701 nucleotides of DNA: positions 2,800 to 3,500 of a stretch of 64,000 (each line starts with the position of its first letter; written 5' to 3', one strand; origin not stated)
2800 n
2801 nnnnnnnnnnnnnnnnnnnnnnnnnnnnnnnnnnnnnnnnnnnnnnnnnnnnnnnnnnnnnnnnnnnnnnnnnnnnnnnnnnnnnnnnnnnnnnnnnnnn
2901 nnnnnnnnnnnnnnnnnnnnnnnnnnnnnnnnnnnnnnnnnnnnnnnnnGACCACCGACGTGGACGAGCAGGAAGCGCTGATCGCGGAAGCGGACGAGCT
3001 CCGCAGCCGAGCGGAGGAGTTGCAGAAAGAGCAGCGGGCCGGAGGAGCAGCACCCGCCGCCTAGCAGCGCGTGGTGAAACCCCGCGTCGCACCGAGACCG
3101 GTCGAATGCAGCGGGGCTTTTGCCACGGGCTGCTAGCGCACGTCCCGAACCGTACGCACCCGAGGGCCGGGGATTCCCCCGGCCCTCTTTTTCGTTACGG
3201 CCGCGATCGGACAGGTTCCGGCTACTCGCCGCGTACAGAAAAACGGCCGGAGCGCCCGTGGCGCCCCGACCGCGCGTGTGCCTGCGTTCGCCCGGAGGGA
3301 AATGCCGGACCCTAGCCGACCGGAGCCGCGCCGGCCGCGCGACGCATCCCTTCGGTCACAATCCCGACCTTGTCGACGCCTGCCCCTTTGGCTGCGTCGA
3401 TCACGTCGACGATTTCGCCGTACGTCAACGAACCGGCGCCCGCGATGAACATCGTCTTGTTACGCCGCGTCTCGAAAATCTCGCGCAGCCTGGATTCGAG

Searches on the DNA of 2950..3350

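Call 82: search_rna_families(source=window, start=2950, end=3350, threshold=evalue, max_evalue=5)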
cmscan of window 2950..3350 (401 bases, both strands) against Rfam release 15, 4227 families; matches with E-value up to 5: 6.
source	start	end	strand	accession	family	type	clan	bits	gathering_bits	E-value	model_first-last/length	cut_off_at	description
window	3109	3192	+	RF02651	SorY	Gene; sRNA;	-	18.8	111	0.15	1-83/83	no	Singlet oxygen resistance RNA Y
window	3070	3191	+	RF02345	ar15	Gene; sRNA;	CL00108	18.2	40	0.2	1-112/112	no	Alphaproteobacterial ar15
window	3127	3197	+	RF00236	ctRNA_pGA1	Gene; antisense;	-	17.1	45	0.59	1-79/79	no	ctRNA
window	3017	3109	-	RF02237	asX3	Gene; sRNA;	-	16.4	40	0.4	1-182/182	no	Xanthomonas sRNA asX3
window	3153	3186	-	RF01093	RF_site5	Cis-reg; frameshift_element;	-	15.7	35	3.3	14-54/60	no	Ma3 gene ribosomal frameshift signal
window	3014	3083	-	RF03758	mir-2756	Gene; miRNA;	-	14.2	61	4.7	1-78/78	no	mir-2756 microRNA precursor family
